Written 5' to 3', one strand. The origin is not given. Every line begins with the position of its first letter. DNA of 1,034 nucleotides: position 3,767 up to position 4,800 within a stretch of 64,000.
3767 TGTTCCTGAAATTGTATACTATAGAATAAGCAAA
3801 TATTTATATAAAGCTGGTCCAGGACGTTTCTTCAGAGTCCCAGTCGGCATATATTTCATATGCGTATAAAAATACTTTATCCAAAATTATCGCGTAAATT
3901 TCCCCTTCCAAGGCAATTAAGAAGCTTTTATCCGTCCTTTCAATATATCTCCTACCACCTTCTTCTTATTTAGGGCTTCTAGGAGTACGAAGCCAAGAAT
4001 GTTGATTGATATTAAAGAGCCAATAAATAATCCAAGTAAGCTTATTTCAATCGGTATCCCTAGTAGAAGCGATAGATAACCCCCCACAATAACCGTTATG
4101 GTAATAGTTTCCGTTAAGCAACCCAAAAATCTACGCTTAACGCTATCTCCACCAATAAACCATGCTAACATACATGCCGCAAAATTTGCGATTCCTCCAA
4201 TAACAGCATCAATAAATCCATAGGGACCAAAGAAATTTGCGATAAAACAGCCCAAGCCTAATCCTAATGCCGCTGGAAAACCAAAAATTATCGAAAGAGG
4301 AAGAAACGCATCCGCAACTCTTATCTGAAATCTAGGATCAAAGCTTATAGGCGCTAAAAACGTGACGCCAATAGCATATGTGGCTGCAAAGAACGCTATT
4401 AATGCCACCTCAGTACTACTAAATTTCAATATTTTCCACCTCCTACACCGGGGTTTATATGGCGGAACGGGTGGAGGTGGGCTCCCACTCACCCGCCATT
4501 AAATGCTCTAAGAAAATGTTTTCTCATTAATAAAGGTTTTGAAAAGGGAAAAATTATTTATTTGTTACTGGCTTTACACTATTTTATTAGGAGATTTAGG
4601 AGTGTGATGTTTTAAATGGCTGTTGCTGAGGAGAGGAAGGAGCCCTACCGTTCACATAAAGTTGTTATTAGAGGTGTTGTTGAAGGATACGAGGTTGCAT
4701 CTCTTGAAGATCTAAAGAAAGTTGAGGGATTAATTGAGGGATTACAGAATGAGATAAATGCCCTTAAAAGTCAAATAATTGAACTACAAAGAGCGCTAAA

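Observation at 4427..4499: SD-sequestering hairpin in the queT leader: candidate archaeal riboswitch or translational switch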

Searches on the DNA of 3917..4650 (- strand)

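Call 3: search_rna_families(source=window, start=4350, end=4650, threshold=evalue, max_evalue=10, show_alignments=5)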
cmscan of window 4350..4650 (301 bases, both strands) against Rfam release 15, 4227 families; matches with E-value up to 10: 2.
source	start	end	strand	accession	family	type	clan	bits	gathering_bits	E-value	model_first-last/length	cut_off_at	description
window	4460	4499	+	RF03493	mir-1281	Gene; miRNA;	-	18.7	70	1.1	1-54/54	no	mir-1281 microRNA precursor family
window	4373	4388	-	RF04333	Plastid-ycf3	Intron;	-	10.9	55.2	6.2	29-44/47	no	Plastid-ycf3 group II-D1 intron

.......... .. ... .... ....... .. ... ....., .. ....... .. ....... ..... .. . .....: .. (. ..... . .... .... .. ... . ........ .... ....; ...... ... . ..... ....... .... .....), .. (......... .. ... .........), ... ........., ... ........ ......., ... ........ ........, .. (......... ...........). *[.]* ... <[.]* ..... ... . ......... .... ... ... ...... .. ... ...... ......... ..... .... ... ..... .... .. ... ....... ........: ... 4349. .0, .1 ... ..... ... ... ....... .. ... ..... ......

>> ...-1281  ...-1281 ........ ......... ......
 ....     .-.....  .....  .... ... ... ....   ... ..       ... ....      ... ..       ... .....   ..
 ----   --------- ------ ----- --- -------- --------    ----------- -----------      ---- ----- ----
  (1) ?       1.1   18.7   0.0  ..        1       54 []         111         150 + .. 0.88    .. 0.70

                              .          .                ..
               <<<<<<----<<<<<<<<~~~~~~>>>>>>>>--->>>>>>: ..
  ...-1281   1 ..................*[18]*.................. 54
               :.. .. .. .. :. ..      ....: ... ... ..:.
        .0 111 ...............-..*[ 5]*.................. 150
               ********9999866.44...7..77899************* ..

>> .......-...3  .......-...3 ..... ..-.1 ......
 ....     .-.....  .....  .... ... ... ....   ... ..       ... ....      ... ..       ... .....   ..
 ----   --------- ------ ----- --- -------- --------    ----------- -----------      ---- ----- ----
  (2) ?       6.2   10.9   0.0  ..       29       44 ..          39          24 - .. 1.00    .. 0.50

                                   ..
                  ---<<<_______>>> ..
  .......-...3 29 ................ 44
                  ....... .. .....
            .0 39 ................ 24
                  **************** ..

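Call 50: build_rna_model(alignment_id=A1, structure=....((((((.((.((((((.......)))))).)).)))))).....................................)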
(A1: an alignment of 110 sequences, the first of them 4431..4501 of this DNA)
Model R1 built from alignment A1 (110 sequences, 80 columns); structure: as given.
model positions 63; base pairs 13; branch points 0; effective number of sequences 3.21; information 0.888 bits per position. Calibrated on 0.2 Mb of random sequence (short: E-values are rough).
structure used (alignment columns):
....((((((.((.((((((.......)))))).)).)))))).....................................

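Call 51: search_with_rna_model(model_id=R1, source=window, max_evalue=10, filters=off, show_alignments=2)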
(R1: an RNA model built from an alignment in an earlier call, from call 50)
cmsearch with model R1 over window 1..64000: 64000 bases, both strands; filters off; matches with E-value up to 10: 16.
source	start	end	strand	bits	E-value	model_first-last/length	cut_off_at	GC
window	4433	4499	-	79.9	5.4e-22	1-63/63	no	0.61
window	27901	27922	+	7.7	1.9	1-63/63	no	0.41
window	60524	60557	-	7.1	2.8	1-63/63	no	0.56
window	3376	3438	-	7.1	2.9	1-63/63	no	0.51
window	55672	55693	+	6.8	3.5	1-63/63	no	0.55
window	9995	10014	+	6.4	4.6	1-63/63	no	0.4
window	48376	48402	+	6.1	5.6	1-63/63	no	0.48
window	3498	3529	+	6.1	5.9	1-63/63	no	0.44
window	51397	51414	+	5.9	6.7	1-63/63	no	0.33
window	18930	18957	-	5.9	6.8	1-63/63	no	0.54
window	13924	13993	+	5.7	7.7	1-63/63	no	0.44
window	55119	55137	-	5.7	7.8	1-63/63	no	0.32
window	39472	39500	-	5.5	8.7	1-63/63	no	0.28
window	20890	20906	+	5.5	8.8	1-63/63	no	0.24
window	61945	61962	-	5.4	9.2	1-63/63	no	0.44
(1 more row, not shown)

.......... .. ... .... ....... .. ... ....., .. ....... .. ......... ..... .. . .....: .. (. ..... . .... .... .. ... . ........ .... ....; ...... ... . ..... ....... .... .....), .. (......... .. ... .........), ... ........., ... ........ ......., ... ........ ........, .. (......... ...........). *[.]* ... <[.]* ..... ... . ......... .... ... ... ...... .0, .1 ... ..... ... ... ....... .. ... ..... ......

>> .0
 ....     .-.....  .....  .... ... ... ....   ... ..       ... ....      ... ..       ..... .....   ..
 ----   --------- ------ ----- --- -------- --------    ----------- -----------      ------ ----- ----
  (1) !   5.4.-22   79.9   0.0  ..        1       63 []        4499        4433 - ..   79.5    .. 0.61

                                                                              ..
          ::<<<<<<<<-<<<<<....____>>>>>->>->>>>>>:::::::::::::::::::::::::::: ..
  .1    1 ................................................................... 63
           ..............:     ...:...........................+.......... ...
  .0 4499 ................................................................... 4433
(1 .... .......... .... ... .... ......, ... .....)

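Call 52: search_with_rna_model(model_id=R1, sources=[L005, L006, L007, L008, L009, L010, L011, L012, L013, L014, L015, L016, L017, L018, L019, L032, L033, L039, L041, L044, L046, L050, L055, L059, L065, L067, L079, L082, L084, L088, L091, L095, L096, L100, L101, L106, L109, L113, L119, L139, L141, L143, L146, L147, L149, L097, L099, L140, L120, L122], max_evalue=1)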
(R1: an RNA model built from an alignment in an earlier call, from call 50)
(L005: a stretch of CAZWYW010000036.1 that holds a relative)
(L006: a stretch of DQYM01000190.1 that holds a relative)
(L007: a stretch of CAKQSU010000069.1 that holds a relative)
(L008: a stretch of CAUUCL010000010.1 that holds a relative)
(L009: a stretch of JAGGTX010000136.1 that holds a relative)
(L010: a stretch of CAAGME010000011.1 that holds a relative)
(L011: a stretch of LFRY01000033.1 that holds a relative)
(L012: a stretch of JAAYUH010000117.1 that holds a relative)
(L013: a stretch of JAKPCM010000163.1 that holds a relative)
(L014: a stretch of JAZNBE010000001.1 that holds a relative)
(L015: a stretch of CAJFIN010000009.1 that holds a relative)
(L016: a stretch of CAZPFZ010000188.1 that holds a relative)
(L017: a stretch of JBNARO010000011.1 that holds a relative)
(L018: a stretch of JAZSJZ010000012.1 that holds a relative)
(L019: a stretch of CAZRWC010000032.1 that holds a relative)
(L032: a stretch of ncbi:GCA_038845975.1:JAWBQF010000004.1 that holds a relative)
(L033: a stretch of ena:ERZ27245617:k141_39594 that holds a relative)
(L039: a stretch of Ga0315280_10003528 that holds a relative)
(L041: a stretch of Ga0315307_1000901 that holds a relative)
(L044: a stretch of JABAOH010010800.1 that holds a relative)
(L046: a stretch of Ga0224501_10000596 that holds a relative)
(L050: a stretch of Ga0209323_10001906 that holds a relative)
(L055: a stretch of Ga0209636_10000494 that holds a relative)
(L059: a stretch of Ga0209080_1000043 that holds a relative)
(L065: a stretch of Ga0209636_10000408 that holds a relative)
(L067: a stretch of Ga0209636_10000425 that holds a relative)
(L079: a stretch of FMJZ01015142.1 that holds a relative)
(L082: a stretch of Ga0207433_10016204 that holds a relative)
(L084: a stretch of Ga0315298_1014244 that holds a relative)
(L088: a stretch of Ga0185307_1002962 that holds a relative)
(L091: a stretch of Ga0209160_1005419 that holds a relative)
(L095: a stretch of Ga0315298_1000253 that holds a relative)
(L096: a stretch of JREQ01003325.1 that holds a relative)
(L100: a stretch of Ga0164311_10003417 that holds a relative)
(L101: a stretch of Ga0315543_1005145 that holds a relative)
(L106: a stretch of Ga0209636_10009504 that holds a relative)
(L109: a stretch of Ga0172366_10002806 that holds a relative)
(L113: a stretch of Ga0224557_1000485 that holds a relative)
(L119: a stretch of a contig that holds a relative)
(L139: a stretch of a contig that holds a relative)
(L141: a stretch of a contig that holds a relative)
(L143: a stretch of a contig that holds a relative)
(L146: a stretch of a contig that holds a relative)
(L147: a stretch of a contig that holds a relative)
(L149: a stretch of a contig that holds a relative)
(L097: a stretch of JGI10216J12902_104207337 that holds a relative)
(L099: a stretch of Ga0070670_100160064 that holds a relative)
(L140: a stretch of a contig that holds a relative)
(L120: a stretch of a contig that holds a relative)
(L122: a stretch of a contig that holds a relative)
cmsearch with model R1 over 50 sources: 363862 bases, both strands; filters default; matches with E-value up to 1: 36.
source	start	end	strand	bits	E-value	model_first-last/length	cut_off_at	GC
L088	4581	4644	+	87.7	1.4e-23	1-63/63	no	0.61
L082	7709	7772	-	86.8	2.6e-23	1-63/63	no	0.62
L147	4647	4707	+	85.8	5.2e-23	1-63/63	no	0.59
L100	4250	4313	-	85.8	5.4e-23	1-63/63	no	0.62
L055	4476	4539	-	84.7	1.1e-22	1-63/63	no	0.62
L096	2950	3010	-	84.6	1.2e-22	1-63/63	no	0.61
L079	3749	3813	-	84.4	1.4e-22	1-63/63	no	0.6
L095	3155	3215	-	84.1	1.7e-22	1-63/63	no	0.61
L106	4044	4104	+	83.5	2.6e-22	1-63/63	no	0.57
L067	6400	6464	+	82.5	5.2e-22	1-63/63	no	0.63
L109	4031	4092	-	80.7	1.8e-21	1-63/63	no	0.6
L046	36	97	+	80.4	2.2e-21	1-63/63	no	0.6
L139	7298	7361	+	80.3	2.3e-21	1-63/63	no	0.59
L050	4419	4480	-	80.2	2.6e-21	1-63/63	no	0.56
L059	1765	1831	-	79.9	3e-21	1-63/63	no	0.61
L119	8133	8196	-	79.4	4.4e-21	1-63/63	no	0.58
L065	4246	4311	+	79.1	5.3e-21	1-63/63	no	0.61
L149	7312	7376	+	77.3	1.8e-20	1-63/63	no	0.66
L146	4152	4214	-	76.7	2.8e-20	1-63/63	no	0.62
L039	12379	12440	+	76.5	3.2e-20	1-63/63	no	0.6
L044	6413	6477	-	76.1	4.2e-20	1-63/63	no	0.65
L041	9329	9390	+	73.1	3.3e-19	1-63/63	no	0.6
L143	4664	4724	-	73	3.5e-19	1-63/63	no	0.57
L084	4128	4191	+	72.3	5.6e-19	1-63/63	no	0.64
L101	1936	1999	+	72.2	6.3e-19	1-63/63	no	0.64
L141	4806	4867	-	68.1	1.1e-17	1-63/63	no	0.61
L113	1047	1109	-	67.6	1.4e-17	1-63/63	no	0.65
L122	1187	1232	-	55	8.6e-14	19-63/63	5'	0.57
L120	1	46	+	54.3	1.3e-13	19-63/63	5'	0.59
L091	3413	3474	-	31.7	7.4e-07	1-63/63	no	0.53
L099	1192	1249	-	21.7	0.00073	1-63/63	no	0.71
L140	203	284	+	20.7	0.0015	1-63/63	no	0.71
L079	3777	3843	+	16.5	0.025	1-63/63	no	0.51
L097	1892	1979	-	13.9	0.16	1-63/63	no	0.7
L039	11916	11964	+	12.1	0.54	1-63/63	no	0.45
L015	1364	1412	-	11.4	0.87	1-63/63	no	0.45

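Call 53: search_rna_families(sources=[L007, L008, L009, L010, L011, L012, L013, L014, L015, L016, L017, L018, L019, L020, L021, L024, L026, L056, L107, L113], threshold=gathering)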
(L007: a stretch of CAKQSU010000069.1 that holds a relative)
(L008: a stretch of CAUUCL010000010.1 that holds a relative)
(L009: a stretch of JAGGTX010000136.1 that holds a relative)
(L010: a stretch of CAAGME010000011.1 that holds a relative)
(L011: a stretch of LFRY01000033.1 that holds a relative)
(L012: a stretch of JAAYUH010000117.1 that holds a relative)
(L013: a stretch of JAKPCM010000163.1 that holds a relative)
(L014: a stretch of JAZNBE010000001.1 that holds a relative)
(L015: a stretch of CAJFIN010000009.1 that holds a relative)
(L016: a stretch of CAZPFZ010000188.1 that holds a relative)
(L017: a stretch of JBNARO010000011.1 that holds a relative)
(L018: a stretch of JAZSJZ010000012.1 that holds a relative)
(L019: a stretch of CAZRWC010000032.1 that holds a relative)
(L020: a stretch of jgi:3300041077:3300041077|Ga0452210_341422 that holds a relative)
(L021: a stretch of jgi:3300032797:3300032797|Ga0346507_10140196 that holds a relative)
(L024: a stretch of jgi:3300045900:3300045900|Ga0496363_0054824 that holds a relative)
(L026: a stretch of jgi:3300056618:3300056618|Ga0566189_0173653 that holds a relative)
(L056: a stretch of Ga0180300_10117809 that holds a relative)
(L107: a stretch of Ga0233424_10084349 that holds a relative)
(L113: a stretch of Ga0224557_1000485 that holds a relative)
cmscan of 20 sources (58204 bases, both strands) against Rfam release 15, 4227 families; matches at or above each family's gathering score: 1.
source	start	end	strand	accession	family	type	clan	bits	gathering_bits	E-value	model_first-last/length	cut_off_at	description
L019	1262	1333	-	RF00005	tRNA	Gene; tRNA;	CL00001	63.8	29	1.4e-11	1-71/71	no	tRNA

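Call 66: search_with_rna_model(model_id=R1, sources=[L157, L158, L159, L160, L161, L162, L005, L006, L032], max_evalue=10, filters=off, show_alignments=4)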
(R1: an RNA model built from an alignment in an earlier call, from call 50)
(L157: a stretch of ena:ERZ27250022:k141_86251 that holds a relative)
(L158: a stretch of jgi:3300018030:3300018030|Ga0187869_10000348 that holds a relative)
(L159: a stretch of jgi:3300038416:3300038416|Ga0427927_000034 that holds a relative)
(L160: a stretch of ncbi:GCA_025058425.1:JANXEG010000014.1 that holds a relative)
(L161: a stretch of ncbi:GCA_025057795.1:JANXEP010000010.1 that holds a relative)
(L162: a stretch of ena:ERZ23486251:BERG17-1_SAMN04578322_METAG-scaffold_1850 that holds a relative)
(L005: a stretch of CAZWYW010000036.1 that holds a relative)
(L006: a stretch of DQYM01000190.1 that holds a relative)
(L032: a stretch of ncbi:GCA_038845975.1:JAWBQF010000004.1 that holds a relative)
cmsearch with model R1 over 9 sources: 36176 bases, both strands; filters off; matches with E-value up to 10: 19.
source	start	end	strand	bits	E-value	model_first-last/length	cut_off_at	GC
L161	2990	3050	+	84.6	1.2e-23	1-63/63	no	0.61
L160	1426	1484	+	56.5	3e-15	1-63/63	no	0.59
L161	2880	2910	+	14.8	0.008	1-63/63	no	0.65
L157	1452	1507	+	10.5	0.16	1-63/63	no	0.38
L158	1452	1507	+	10.5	0.16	1-63/63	no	0.38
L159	1452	1507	+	10.5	0.16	1-63/63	no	0.38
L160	3111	3135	+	8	0.89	7-31/63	no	0.52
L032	2455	2478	+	6.9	1.8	1-63/63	no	0.29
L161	2609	2641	+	6.7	2.2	1-63/63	no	0.45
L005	1187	1215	-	6.6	2.2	1-63/63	no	0.55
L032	724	754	-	6.4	2.6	1-63/63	no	0.45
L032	4911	4931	+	5.9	3.7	1-63/63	no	0.57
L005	3281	3301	-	5.7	4.2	1-63/63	no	0.57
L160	1428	1448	-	5.3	5.6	8-30/63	no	0.71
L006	624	656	-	5.1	6.6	1-63/63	no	0.52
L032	490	526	-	4.7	8.6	1-63/63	no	0.41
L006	2894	2919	+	4.7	8.7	1-63/63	no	0.35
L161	2963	3024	-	4.6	9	1-63/63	no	0.53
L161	3898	3922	-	4.5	9.8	1-63/63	no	0.52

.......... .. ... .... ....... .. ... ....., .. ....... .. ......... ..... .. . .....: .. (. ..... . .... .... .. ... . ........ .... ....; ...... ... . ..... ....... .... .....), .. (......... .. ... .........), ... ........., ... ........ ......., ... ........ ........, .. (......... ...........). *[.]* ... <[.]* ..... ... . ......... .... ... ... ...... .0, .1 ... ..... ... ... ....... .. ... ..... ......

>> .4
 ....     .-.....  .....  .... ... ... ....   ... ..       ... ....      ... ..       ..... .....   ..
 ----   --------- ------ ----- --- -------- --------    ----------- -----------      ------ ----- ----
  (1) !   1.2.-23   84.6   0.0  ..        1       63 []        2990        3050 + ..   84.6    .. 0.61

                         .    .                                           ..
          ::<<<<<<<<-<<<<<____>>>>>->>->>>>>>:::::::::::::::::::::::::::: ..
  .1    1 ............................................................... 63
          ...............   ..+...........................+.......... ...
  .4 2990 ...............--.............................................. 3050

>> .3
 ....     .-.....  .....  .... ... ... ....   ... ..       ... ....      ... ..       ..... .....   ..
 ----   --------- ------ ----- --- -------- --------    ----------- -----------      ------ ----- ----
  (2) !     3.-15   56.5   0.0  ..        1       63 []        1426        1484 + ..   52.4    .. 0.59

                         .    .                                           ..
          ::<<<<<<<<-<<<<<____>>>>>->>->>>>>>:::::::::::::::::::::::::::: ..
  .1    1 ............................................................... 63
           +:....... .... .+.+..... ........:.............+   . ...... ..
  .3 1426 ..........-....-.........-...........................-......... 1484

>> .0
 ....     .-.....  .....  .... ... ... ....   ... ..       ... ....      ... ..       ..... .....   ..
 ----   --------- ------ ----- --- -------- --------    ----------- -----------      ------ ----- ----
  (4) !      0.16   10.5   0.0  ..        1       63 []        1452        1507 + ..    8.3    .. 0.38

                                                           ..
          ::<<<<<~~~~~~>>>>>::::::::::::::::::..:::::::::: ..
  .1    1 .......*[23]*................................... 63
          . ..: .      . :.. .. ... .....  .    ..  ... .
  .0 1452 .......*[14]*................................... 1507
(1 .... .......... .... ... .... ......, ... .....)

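Call 70: search_rna_families(source=L157, start=1380, end=1530, threshold=evalue, max_evalue=10, show_alignments=3)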
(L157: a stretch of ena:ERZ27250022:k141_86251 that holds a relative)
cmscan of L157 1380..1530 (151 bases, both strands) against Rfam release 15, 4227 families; matches with E-value up to 10: 3.
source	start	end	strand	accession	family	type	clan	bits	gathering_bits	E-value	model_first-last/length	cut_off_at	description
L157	1391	1491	+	RF01873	PISRT1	Gene; lncRNA;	-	15.7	70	6.4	1-107/107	no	Polled intersex syndrome regulated transcript 1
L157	1470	1501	+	RF01081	SBWMV1_UPD-PKe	Cis-reg;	-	13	38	6.3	1-26/26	no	Pseudoknot of upstream pseudoknot domain (UPD) of the 3'UTR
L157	1390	1409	+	RF00571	SNORD65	Gene; snRNA; snoRNA; CD-box;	CL00057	10.2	41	7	54-73/73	no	Small nucleolar RNA SNORD65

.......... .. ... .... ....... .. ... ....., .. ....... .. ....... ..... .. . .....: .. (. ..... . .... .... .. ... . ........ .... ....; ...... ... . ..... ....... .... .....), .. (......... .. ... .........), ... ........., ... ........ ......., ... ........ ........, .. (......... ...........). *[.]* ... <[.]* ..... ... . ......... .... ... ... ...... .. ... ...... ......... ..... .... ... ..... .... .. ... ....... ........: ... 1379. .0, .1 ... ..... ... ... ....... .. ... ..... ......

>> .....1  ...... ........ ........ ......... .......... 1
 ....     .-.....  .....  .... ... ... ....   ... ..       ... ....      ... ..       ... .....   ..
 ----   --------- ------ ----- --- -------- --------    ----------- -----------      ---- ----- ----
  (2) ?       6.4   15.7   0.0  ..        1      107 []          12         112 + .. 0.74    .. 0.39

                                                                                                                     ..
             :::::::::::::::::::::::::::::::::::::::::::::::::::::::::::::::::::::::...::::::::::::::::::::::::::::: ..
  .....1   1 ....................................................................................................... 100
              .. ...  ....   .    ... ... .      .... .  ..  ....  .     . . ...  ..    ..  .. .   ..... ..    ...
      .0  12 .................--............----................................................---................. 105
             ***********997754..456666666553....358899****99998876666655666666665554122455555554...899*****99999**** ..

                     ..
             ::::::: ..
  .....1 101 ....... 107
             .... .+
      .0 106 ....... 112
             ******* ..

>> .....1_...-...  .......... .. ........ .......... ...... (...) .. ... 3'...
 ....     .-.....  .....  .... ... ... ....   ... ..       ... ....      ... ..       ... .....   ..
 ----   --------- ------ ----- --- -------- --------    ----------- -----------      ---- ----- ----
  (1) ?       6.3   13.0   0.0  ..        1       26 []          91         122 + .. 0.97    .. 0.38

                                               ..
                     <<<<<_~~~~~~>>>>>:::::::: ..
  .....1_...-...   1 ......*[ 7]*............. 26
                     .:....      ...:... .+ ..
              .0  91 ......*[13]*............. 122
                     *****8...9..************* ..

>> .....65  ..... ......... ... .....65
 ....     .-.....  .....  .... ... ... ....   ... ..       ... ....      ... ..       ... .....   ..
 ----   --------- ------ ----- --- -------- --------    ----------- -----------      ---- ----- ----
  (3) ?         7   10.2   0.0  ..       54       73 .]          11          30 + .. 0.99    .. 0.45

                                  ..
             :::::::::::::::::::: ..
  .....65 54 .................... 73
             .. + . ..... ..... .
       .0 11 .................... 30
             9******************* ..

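Call 85: search_rna_families(sources=[L024, L026, L021, L020, L107], threshold=evalue, max_evalue=10)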
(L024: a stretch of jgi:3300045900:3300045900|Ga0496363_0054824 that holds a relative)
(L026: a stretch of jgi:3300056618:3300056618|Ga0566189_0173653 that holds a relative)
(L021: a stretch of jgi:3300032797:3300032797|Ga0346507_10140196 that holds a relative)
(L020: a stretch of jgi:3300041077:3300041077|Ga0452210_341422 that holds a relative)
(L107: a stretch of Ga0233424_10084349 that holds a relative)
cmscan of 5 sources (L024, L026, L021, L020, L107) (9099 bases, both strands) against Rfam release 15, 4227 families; matches with E-value up to 10: 8.
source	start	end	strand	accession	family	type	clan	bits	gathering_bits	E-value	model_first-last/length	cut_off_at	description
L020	138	214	-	RF03220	mir-2582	Gene; miRNA;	-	26.3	68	0.12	1-80/80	no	mir-2582 microRNA precursor family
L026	146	212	-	RF02074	STnc240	Gene; sRNA;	-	22.9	55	9.3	1-77/77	no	Enterobacterial sRNA STnc240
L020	243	378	-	RF00745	mir-499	Gene; miRNA;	-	20.1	60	2.2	1-80/80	no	mir-499 microRNA precursor family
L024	132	285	-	RF02193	TCL6_3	Gene; lncRNA;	-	17.4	40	3.9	1-139/139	no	T-cell leukemia/lymphoma 6 conserved region 3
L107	97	138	-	RF01792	eiav_FSE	Cis-reg; frameshift_element;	-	16.7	40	3.5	1-35/35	no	ribosomal frameshift site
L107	1188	1237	+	RF01833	astro_FSE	Cis-reg; frameshift_element;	-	15.4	70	4.4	1-55/55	no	ribosomal frameshift site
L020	2280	2333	-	RF01123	sR35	Gene; snRNA; snoRNA; CD-box;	-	15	60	5.6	1-57/57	no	Small nucleolar RNA sR35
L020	947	1011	-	RF01151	snoU82P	Gene; snRNA; snoRNA; CD-box;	-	14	42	7.6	1-55/55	no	Small nucleolar RNA U82P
